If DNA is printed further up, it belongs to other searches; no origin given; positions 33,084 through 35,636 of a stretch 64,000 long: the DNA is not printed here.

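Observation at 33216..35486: SIR2-like NADase domain fused to a CHAT-like caspase-fold domain with a Cys-to-His substitution; candidate single-gene antiphage defence protein next to a tRNA cluster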

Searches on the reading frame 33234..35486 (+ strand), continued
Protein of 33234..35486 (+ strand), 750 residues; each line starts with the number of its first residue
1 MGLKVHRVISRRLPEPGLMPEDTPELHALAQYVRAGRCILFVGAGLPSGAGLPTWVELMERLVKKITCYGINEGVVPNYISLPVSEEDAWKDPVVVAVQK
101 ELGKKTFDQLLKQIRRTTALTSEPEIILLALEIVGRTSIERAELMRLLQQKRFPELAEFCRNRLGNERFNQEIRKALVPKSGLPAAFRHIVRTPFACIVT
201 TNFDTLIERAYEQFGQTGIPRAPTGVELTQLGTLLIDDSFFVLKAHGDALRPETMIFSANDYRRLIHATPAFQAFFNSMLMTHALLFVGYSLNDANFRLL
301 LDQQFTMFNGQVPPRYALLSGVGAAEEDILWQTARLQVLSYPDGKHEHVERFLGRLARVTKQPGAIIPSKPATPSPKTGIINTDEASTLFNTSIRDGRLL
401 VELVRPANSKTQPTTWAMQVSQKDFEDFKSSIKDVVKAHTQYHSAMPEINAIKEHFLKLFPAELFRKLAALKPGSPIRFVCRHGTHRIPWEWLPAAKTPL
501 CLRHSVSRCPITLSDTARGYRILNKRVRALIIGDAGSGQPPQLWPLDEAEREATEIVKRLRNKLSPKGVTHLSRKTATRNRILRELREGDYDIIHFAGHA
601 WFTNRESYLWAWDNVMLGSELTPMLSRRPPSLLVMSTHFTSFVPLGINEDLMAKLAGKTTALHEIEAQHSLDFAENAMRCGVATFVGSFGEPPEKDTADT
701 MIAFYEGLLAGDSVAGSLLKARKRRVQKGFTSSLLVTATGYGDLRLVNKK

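Call 32: fold_search(model_id=the predicted structure, library=pdb)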
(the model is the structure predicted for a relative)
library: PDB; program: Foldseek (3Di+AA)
matches with E <= 10: 942; with E <= 0.001: 156
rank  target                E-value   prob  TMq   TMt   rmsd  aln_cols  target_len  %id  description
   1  8btp_A                1.9e-12  1.00  0.29  0.45   7.3       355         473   18  Helical structure of BcThsA in complex with 1''-3'gc(etheno)ADPR (released 2024-02-21)
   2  8d9h_E                3.2e-12  1.00  0.31  0.35  18.9       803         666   11  gRAMP-TPR-CHAT match PFS target RNA(Craspase) (released 2023-06-14)
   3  8bto_A                3.4e-12  1.00  0.28  0.43   8.5       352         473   18  Helical structure of BcThsA in complex with 1''-3'gcADPR (released 2024-02-21)
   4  7y8t_B                4.9e-12  1.00  0.35  0.38  17.1       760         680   11  Structure of Cas7-11-crRNA in complex with TPR-CHAT (released 2023-06-28)
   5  8d9f_A                8.8e-12  1.00  0.35  0.39  18.9       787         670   12  gRAMP-TPR-CHAT (Craspase) (released 2023-06-14)
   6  8wyc_C                1.5e-11  1.00  0.30  0.78   6.2       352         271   14  Cryo-EM structure of DSR2 (H171A)-tube-NAD+ (partial) complex (released 2024-04-10)
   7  9xvc_E                1.9e-11  1.00  0.29  0.78   6.3       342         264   20  Cryo-EM Helical Structure of the dITP-KomBC(H146N) Complex with NAD Fragments (released 2026-01-21)
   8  8z18_A                3.8e-11  1.00  0.30  0.23   7.8       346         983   15  The tetramer complex of DSR2 and tube-forming domain of phage tail tube protein (released 2024-08-14)
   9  9v0g_E                3.8e-11  1.00  0.25  0.63   9.7       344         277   19  Helical structure of KomBC Complex (released 2025-12-17)
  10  8eex_B                3.8e-11  1.00  0.36  0.37  17.8       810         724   10  Cas7-11 in complex with Csx29 (released 2022-11-16)
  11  8wya_E                4.1e-11  1.00  0.29  0.24   7.6       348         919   15  Cryo-EM structure of DSR2-tube complex (released 2024-04-10)
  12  8wyd_B                4.3e-11  1.00  0.30  0.24   6.9       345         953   15  Cryo-EM structure of DSR2-DSAD1 complex (released 2024-04-10)
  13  8wyd_C                4.7e-11  1.00  0.29  0.23   7.1       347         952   14  Cryo-EM structure of DSR2-DSAD1 complex (released 2024-04-10)
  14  8wyc_D                5.6e-11  1.00  0.29  0.75   7.6       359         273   16  Cryo-EM structure of DSR2 (H171A)-tube-NAD+ (partial) complex (released 2024-04-10)
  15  8w56_A                5.9e-11  1.00  0.29  0.23   7.8       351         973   14  Cryo-EM structure of DSR2-DSAD1 state 1 (released 2024-05-01)
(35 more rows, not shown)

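Call 41: find_encoding_contigs(protein=P0001, flank=10000, max_places=4)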
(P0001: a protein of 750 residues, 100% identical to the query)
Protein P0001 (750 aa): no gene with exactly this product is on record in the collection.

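Call 57: search_protein_families(library=pfam, proteins=[L021:10061-12199:+, L003:6646-10044:-, L014:6754-9588:+, L019:9983-12004:+, L028:9803-12694:+, L033:2113-5745:+, L035:9761-13084:+, L040:9866-13486:+, L044:2976-5027:+, L059:9767-12412:+], max_evalue=0.001)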
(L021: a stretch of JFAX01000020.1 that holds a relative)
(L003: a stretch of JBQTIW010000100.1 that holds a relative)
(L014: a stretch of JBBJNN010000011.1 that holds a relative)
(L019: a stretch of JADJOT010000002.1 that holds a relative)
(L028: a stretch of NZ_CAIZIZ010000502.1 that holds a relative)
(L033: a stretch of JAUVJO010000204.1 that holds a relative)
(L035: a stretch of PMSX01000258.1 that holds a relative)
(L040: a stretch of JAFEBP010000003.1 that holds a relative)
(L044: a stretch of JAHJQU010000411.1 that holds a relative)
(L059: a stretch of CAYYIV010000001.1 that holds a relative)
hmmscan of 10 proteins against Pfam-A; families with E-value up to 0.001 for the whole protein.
L021:10061-12199:+ (712 aa): 5 families
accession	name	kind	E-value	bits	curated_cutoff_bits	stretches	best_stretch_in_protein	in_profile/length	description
PF00015.26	MCPsignal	-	1.4e-36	126.4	34.6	1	393-534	13-154/172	Methyl-accepting chemotaxis protein (MCP) signalling domain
PF07238.19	PilZ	-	6.9e-15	55.7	22.5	1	597-703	1-100/102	PilZ domain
PF00672.30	HAMP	-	2.3e-07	31.5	25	1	253-305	1-53/53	HAMP domain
PF06785.16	UPF0242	-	0.00044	20.8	33.5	0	456-555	66-165/194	Uncharacterised protein family (UPF0242) N-terminus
PF21563.3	Mcp40H-20_sensor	-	0.00084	20.1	27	0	102-222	3-112/112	Methyl-accepting chemotaxis sensory transducer, class 40H, sensor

L003:6646-10044:- (1132 aa): 4 families
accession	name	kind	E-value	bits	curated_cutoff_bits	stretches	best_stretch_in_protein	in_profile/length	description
PF12770.12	CHAT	-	3.2e-28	99.5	24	1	776-1082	8-289/289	CHAT domain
PF12146.15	Hydrolase_4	-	0.00041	20.1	27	1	99-141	62-104/239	Serine aminopeptidase, S33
PF02450.21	LCAT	-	0.00045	20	21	1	80-138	83-147/392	Lecithin:cholesterol acyltransferase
PF00561.26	Abhydrolase_1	-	0.00088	19.4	25.8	0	100-136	57-92/245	alpha/beta hydrolase fold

L014:6754-9588:+ (944 aa): 0 families

L019:9983-12004:+ (673 aa): 2 families
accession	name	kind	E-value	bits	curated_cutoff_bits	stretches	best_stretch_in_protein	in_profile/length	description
PF13289.12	SIR2_2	-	3.2e-29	102.3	24.5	1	122-262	3-141/141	SIR2-like domain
PF12770.12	CHAT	-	1.8e-18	67.5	24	1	375-647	3-268/289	CHAT domain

L028:9803-12694:+ (963 aa): 3 families
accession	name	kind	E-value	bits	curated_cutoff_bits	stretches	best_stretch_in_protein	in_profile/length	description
PF13289.12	SIR2_2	-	1.4e-29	103.5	24.5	1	127-266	4-139/141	SIR2-like domain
PF22722.2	NA-iREase1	-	6.1e-13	49.1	27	1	312-411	3-101/106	NACHT-associated inactive Restriction Endonuclease 1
PF05729.18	NACHT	-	2.9e-06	27.7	26.7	1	482-608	4-133/167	NACHT domain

L033:2113-5745:+ (1210 aa): 2 families
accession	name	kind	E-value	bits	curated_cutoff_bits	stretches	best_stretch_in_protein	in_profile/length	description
PF13289.12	SIR2_2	-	1.2e-23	84.2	24.5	1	110-255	2-141/141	SIR2-like domain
PF13191.12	AAA_16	-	0.00035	21.5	32.6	0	356-405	20-65/167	AAA ATPase domain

L035:9761-13084:+ (1107 aa): 46 families (the best 25 are shown)
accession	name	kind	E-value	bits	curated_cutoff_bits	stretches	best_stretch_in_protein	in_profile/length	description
PF00400.38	WD40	-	4.1e-49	163.4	27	3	539-575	3-39/39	WD domain, G-beta repeat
PF25173.1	Beta-prop_WDR3_1st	-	7.8e-48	163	154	2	538-657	62-181/184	WDR3 first beta-propeller domain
PF25174.1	Beta-prop_THOC3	-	2.4e-46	158.4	305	2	540-652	122-234/272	THOC3 beta-propeller domain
PF25172.1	Beta-prop_WDR3_2nd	-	3.3e-40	138.6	140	3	726-874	3-146/293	WDR3 second beta-propeller domain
PF25175.1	Beta-prop_WDR5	-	2.1e-34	119.6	250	2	542-706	5-168/296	WDR5 beta-propeller domain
PF24814.1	WD40_Prp19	-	2.2e-34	119.3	320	2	535-692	37-195/281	Prp19 WD40 domain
PF24807.1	WD40_CDC20-Fz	-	1.9e-32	113.2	200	2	525-692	112-283/292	CDC20/Fizzy WD40 domain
PF24817.1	WD40_WDHD1_1st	-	6.2e-30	104.8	109.9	3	770-851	91-172/291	WDHD1 first WD40 domain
PF25391.1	WD40_Gbeta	-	2.3e-29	102.9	150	2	541-702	137-298/340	G protein beta WD-40 repeat protein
PF23414.1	Beta-prop_EML_2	-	4.4e-25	89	90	2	725-845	1-117/266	Echinoderm microtubule-associated protein second beta-propeller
PF24796.1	WDR55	-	4.6e-24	85.4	200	2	581-836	45-293/296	WDR55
PF25168.1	Beta-prop_WDR36-Utp21_2nd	-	3.3e-23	83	84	3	724-840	159-273/335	WDR36/Utp21 second beta-propeller domain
PF24805.1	EIF3I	-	7.9e-23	81.5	200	2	542-647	5-109/324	EIF3I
PF24105.1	Beta-prop_CAF1B_HIR1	-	1.1e-20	74.4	80.5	3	773-842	138-207/383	CAF1B/HIR1 beta-propeller domain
PF25047.1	Beta-prop_TEP1_2nd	-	2.3e-19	70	89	2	583-700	84-201/255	TEP-1 second beta-propeller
PF13289.12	SIR2_2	-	3e-19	70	24.5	1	187-325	2-140/141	SIR2-like domain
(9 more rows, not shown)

L040:9866-13486:+ (1206 aa): 1 family
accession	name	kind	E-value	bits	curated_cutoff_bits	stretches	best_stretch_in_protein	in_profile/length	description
PF13289.12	SIR2_2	-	6.8e-26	91.5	24.5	1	105-249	2-139/141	SIR2-like domain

L044:2976-5027:+ (683 aa): 1 family
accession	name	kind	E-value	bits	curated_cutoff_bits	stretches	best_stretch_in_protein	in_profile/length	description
PF13289.12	SIR2_2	-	1.3e-23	84.1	24.5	1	148-293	2-141/141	SIR2-like domain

L059:9767-12412:+ (881 aa): 2 families
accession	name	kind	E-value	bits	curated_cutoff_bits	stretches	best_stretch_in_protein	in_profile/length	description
PF13289.12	SIR2_2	-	1.7e-27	96.6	24.5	1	109-253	2-141/141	SIR2-like domain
PF13191.12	AAA_16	-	6.4e-07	30.5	32.6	1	349-472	5-115/167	AAA ATPase domain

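Call 60: find_encoding_contigs(protein=P0005, flank=8000, max_places=1)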
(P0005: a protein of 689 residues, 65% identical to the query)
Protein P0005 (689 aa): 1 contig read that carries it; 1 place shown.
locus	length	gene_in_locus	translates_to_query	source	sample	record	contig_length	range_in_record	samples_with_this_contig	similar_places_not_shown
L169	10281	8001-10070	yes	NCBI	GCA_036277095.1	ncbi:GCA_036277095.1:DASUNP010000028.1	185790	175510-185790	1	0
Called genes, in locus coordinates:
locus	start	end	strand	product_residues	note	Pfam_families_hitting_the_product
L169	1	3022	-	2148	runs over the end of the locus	-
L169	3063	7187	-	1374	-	-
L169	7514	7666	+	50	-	-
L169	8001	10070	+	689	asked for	PF13289:SIR2_2, PF12770:CHAT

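Call 61: find_encoding_contigs(protein=P0034, flank=8000, max_places=1)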
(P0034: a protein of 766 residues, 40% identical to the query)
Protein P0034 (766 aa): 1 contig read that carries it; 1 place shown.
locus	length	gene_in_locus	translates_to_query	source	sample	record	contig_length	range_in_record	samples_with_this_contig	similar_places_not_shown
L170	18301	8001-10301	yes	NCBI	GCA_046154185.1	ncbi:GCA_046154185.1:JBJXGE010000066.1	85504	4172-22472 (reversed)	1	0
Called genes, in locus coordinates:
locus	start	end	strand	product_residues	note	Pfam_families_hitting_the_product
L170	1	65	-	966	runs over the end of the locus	PF00675:Peptidase_M16, PF05193:Peptidase_M16_C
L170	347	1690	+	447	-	PF02310:B12-binding (weak), PF04055:Radical_SAM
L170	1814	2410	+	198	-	PF08712:Nfu_N, PF01106:NifU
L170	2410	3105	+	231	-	PF02596:DUF169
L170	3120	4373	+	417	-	PF18130:ATPgrasp_N (weak), PF13535:ATP-grasp_4, PF18603:LAL_C2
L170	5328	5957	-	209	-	PF00583:Acetyltransf_1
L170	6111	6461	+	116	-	PF05099:TerB (faint)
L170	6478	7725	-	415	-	PF01546:Peptidase_M20, PF07687:M20_dimer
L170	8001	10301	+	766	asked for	PF13289:SIR2_2, PF12770:CHAT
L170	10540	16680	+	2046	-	PF01835:MG2, PF17791:MG3 (faint), PF01835:MG2 (weak), PF07703:A2M_BRD, PF00207:A2M, PF07678:TED_complement, PF17973:bMG10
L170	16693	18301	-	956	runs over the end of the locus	PF01734:Patatin (weak)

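Call 62: find_encoding_contigs(protein=P0074, flank=8000, max_places=1)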
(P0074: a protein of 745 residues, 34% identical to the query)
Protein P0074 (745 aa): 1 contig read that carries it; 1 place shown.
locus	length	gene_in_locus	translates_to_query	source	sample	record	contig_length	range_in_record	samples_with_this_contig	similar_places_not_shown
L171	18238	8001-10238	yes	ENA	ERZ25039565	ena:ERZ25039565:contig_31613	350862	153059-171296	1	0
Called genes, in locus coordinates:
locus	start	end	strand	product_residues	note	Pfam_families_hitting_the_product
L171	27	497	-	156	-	PF08352:oligo_HPY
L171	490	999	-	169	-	PF00005:ABC_tran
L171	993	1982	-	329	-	PF00005:ABC_tran, PF08352:oligo_HPY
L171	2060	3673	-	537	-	PF00496:SBP_bac_5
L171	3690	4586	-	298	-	PF00528:BPD_transp_1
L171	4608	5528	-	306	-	PF19300:BPD_transp_1_N (weak), PF00528:BPD_transp_1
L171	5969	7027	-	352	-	PF03401:TctC (weak)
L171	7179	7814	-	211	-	PF00857:Isochorismatase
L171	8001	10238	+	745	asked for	PF13289:SIR2_2, PF12770:CHAT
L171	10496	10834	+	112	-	-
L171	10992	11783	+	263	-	PF00891:Methyltransf_2 (weak), PF01135:PCMT (weak), PF01209:Ubie_methyltran, PF13489:Methyltransf_23, PF13847:Methyltransf_31, PF08241:Methyltransf_11, PF08242:Methyltransf_12, PF13649:Methyltransf_25, +3 more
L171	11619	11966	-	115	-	-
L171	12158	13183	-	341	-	PF03401:TctC (weak)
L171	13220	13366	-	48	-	-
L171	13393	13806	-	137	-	PF03928:HbpS-like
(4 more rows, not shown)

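Call 81: find_related_loci(query=A1, collection=viral_contigs, flank=8000)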
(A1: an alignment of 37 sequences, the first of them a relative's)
Query A1 (750 aa) in viral_contigs; peptide patterns used: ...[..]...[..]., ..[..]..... (x = any residue, [..] = any of these).
184 stretches matched a pattern; 100 encode a relative of the query (tblastn E <= 1e-3); the best 80 are kept; 80 distinct loci.
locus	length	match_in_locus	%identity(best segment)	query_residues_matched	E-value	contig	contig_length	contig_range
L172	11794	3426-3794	34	173-298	9e-15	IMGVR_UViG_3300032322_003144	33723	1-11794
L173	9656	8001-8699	22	160-380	1e-11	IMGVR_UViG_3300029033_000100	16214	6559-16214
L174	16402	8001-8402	27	196-335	2e-10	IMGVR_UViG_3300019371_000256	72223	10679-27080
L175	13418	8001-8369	32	196-327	3e-10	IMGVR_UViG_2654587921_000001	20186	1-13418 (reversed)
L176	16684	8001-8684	24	39-303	4e-10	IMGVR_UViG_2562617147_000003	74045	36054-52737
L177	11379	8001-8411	27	159-310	7e-10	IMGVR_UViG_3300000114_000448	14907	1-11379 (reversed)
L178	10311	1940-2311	30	198-328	8e-10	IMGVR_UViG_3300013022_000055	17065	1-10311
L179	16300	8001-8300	30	196-303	1e-9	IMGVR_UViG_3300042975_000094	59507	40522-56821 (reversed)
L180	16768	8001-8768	24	6-303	2e-9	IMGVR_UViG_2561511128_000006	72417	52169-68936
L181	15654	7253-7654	26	196-335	2e-9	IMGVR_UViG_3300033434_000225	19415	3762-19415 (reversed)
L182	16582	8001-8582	25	160-353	3e-9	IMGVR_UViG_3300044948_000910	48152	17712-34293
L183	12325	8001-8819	24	101-358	5e-9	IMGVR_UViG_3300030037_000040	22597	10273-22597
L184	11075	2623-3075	28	165-319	6e-9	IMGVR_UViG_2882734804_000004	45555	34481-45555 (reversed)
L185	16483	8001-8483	25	156-319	8e-9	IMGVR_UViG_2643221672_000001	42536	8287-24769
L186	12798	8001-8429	27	156-301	1e-8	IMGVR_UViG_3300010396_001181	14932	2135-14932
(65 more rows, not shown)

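Call 82: search_dna_similar(query=window:33234-35486:+, collection=plasmids, mode=protein, max_rows=15)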
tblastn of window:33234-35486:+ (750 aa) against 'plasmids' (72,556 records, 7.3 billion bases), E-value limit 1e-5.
Records with a match: 166; places in all: 168; records where one place covers at least 80% of the query: 0.
Best place of each record, by identity: <60% 166.
By first word of the organism name: Sinorhizobium 64; Bacillus 35; Rhizobium 22; Zymomonas 8; Mesorhizobium 6; Enterococcus 4; Salmonella 3; Agrobacterium 3; Burkholderia 2; Phocaeicola 2; and 15 more.
By predicted mobility (MOB-suite, as given by PLSDB): non-mobilizable 73; mobilizable 63; conjugative 30.
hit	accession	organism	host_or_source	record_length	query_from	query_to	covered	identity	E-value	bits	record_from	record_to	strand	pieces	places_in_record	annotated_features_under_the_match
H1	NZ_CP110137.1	Hymenobacter sp. YIM 151858-1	whole organism,soil sample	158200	125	371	33%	32.2%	1e-18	99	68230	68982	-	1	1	SIR2 family protein | hypothetical protein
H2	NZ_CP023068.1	Sinorhizobium sojae CCBAU 05684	G.max,nodule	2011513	25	330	41%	25.2%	2e-9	69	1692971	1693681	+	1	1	record has no annotation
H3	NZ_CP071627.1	Rhizobium leguminosarum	lentil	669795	484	723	32%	29.2%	3e-10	72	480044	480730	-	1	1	CHAT domain-containing protein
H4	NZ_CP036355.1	Bacillus sp. SYJ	Pelodiscus sinensis,tissue sample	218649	17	302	38%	24.2%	1e-6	60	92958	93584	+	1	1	SIR2 family protein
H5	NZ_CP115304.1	Bacillus tropicus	Tryonyx sinensis (Chinese soft-shell ...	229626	17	302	38%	24.2%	1e-6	60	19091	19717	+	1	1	SIR2 family protein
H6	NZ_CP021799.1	Sinorhizobium meliloti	Medicago sativa,Single Cell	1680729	38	330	39%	23.5%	2e-10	72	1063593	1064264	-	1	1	none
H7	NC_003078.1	Sinorhizobium meliloti 1021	-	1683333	38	330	39%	23.5%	2e-10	72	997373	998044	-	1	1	none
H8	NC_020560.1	Sinorhizobium meliloti 2011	-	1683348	38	330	39%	23.5%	2e-10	72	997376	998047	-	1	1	none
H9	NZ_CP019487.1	Sinorhizobium meliloti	alfalfa,single cell,nitrogen fixing ...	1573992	38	330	39%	23.5%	3e-10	72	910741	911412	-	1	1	none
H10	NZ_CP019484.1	Sinorhizobium meliloti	alfalfa,whole organism,alfalfa nodule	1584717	38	330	39%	23.5%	3e-10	72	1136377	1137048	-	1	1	none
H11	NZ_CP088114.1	Sinorhizobium meliloti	cell culture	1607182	38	330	39%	23.5%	3e-10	72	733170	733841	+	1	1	none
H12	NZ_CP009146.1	Sinorhizobium meliloti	Medicago orbicularis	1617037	38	330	39%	23.5%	3e-10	72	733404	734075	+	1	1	none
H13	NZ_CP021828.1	Sinorhizobium meliloti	Medicago truncatula,Single Cell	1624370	38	330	39%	23.5%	3e-10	72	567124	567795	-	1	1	none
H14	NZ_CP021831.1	Sinorhizobium meliloti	Medicago truncatula,Single Cell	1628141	38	330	39%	23.5%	3e-10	72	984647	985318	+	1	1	none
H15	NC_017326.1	Sinorhizobium meliloti SM11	-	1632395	38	330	39%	23.5%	3e-10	72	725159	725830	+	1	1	none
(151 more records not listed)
